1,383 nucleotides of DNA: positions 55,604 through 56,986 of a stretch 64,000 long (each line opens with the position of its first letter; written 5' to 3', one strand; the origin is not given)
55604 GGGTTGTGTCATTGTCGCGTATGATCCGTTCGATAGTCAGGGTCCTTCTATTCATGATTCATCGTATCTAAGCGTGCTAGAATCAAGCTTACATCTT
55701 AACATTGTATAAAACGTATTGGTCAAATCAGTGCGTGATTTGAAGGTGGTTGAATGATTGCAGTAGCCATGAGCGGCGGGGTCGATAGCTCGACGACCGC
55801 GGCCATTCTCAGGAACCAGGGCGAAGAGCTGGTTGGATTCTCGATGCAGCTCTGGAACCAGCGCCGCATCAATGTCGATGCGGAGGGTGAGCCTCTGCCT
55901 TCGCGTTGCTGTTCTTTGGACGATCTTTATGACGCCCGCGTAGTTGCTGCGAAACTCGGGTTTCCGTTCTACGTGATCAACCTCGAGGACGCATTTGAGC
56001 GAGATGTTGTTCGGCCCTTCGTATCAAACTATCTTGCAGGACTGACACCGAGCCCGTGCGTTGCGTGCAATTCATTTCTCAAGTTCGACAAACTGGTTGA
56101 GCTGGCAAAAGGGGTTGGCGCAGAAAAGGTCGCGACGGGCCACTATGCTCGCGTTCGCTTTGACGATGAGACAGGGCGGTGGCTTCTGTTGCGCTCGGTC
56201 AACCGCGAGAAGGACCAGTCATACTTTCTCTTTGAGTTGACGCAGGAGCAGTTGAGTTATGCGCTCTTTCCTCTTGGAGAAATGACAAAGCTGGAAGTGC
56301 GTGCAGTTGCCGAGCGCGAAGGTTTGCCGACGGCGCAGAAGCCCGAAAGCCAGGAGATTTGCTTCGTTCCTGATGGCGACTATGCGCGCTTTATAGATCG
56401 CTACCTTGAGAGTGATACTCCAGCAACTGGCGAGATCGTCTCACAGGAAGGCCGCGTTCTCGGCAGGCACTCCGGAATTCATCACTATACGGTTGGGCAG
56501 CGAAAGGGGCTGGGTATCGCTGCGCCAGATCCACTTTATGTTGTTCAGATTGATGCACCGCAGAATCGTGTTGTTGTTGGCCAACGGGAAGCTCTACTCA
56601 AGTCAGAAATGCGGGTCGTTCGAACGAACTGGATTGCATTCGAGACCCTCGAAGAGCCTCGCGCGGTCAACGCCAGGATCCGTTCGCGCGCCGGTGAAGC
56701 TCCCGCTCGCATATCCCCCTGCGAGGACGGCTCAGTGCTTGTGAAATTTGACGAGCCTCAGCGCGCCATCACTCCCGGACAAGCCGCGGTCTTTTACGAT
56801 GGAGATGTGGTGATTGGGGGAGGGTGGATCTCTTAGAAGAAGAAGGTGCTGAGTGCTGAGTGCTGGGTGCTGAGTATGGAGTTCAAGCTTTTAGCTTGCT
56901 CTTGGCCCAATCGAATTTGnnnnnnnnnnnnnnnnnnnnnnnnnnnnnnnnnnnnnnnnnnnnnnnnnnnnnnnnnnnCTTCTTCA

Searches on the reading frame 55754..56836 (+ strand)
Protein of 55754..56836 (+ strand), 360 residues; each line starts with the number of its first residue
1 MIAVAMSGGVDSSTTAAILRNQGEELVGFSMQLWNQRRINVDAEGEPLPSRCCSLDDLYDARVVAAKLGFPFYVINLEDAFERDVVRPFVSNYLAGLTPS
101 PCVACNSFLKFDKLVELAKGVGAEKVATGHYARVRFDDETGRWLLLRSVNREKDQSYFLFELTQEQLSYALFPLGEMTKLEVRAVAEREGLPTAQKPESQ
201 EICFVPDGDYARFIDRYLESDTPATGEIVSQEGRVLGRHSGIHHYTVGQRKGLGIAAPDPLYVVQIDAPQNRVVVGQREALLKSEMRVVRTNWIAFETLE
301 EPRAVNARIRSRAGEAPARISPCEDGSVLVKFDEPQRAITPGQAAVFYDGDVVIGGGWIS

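Call 58: find_homologous_proteins(query=window:55754-56836:+, max_evalue=1e-40)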
Query window:55754-56836:+ (360 aa): 8000 proteins with E <= 1e-40 among 8000 candidates; the best 120 are listed.
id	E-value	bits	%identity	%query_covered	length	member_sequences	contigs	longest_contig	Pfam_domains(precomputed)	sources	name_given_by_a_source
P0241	1.2e-225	766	93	100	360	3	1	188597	PF20259.4,PF03054.23,PF20258.5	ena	-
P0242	3.2e-225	764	93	100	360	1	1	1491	PF20259.4,PF03054.23,PF20258.5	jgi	jgi:tRNA-uridine 2-sulfurtransferase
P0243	1.9e-185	634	78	100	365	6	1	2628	PF20259.4,PF03054.23,PF20258.5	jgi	-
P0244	8.6e-182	622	73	100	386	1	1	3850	PF20259.4,PF03054.23,PF20258.5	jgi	jgi:tRNA-specific 2-thiouridylase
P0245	1.2e-181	621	73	100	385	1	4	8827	PF20259.4,PF03054.23,PF20258.5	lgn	-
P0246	2.3e-181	620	74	100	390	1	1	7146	PF20259.4,PF03054.23,PF20258.5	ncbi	-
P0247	8.2e-181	618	77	100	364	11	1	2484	PF20259.4,PF03054.23,PF20258.5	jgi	jgi:tRNA-uridine 2-sulfurtransferase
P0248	9.3e-181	618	75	97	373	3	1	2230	PF20259.4,PF03054.23,PF20258.5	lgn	-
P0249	1.1e-180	618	74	100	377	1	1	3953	PF20259.4,PF03054.23,PF20258.5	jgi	jgi:tRNA-uridine 2-sulfurtransferase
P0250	1.1e-180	618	73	100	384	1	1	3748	PF20259.4,PF03054.23,PF20258.5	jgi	-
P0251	1.1e-180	618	74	100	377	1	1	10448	PF20259.4,PF03054.23,PF20258.5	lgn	-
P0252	1.1e-180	618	74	100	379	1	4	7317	PF20259.4,PF03054.23,PF20258.5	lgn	-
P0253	1.1e-180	618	74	100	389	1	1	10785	PF20259.4,PF03054.23,PF20258.5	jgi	jgi:tRNA-specific 2-thiouridylase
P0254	1.2e-180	618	73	100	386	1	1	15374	PF20259.4,PF03054.23,PF20258.5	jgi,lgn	jgi:tRNA-specific 2-thiouridylase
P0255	1.4e-180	618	76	100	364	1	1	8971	PF20259.4,PF03054.23,PF20258.5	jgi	jgi:tRNA-uridine 2-sulfurtransferase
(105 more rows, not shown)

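Call 59: find_encoding_contigs(protein=P0241, flank=10000, max_places=3)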
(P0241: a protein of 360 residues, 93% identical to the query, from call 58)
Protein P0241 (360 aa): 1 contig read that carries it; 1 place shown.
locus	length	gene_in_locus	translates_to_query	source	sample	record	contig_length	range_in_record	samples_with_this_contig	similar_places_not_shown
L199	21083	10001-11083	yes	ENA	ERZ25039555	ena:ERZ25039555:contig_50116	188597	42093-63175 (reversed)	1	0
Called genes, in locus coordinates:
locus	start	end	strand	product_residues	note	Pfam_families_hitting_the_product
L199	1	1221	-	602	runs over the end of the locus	PF01464:SLT, PF23446:LysM1_NFP_LYK (faint), PF01476:LysM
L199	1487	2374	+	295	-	PF04536:TPM_phosphatase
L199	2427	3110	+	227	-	-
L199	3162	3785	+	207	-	PF04011:LemA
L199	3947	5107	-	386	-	PF04773:FecR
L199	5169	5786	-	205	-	PF07638:Sigma70_ECF, PF04542:Sigma70_r2, PF08281:Sigma70_r4_2, PF04545:Sigma70_r4 (weak)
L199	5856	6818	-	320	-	PF00092:VWA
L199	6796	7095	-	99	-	-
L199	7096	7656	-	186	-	-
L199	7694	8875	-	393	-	-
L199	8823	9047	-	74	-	-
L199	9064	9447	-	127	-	PF08406:CbbQ_C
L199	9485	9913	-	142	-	PF07728:AAA_5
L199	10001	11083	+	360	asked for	PF03054:tRNA_Me_trans, PF20259:tRNA_Me_trans_M, PF20258:tRNA_Me_trans_C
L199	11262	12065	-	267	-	PF13768:VWA_3 (weak), PF00092:VWA, PF13519:VWA_2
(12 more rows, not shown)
